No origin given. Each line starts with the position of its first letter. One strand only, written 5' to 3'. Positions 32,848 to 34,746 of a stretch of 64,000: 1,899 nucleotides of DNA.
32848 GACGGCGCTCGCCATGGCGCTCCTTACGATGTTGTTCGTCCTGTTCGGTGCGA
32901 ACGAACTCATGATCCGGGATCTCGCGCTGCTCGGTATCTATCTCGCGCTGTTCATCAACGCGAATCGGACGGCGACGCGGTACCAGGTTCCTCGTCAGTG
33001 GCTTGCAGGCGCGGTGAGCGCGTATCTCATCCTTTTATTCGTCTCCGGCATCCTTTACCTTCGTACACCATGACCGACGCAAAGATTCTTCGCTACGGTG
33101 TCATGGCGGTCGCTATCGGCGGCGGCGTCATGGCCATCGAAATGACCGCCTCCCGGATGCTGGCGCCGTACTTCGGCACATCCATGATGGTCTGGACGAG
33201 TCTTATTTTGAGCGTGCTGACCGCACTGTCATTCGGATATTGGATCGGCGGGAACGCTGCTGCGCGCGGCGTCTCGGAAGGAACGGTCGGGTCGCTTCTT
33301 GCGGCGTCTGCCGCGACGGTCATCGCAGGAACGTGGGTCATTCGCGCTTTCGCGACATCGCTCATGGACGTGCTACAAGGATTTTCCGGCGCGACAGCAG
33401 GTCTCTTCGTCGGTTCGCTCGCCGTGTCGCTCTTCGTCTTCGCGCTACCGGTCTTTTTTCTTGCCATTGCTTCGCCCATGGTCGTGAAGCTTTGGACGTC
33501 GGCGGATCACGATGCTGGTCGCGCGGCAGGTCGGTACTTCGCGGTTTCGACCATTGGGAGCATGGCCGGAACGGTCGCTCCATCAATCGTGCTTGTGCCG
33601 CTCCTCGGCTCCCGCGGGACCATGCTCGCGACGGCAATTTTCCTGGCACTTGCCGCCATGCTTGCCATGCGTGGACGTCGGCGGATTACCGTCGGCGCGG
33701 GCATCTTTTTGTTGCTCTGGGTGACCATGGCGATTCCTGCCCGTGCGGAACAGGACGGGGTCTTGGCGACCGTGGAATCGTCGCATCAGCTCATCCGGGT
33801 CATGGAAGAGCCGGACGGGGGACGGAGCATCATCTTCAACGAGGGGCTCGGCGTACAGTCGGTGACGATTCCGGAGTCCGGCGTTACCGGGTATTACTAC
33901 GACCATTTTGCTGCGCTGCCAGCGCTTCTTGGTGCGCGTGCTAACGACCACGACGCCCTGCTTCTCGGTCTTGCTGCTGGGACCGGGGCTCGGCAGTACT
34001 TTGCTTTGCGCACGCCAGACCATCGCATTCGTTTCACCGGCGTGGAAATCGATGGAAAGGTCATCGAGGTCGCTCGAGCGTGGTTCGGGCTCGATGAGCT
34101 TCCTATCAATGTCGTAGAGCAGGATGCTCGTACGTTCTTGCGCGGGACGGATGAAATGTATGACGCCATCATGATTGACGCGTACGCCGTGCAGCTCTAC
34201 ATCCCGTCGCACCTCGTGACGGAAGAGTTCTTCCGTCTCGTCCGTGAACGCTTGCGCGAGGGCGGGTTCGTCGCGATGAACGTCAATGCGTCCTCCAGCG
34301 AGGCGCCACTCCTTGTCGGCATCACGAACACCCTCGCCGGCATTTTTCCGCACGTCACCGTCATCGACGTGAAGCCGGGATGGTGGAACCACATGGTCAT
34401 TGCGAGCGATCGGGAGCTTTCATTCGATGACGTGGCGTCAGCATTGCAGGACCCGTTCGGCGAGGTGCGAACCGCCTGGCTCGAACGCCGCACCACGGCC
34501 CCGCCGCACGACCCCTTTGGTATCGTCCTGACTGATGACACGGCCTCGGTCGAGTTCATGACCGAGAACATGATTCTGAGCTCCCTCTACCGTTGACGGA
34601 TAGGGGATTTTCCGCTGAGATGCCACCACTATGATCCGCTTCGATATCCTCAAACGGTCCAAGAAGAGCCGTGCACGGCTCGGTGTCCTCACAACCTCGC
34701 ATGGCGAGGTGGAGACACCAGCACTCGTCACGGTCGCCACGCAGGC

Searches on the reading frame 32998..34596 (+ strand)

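Call 92: search_protein_families(library=pfam, proteins=[window:32998-34596:+], max_evalue=0.1)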
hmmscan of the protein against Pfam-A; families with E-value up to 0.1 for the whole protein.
window:32998-34596:+ (532 aa): 4 families
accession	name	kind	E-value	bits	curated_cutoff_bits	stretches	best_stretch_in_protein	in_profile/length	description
PF01564.23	Spermine_synth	-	3.9e-08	33.5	22.9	1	346-461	45-168/186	Spermine/spermidine synthase domain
PF13649.12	Methyltransf_25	-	5.1e-05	24.3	27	1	324-423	3-97/97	Methyltransferase domain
PF05430.17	Methyltransf_30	-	0.04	14.3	22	1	366-426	29-87/124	S-adenosyl-L-methionine-dependent methyltransferase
PF13578.12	Methyltransf_24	-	0.088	14.1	26.3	0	325-427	5-102/105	Methyltransferase domain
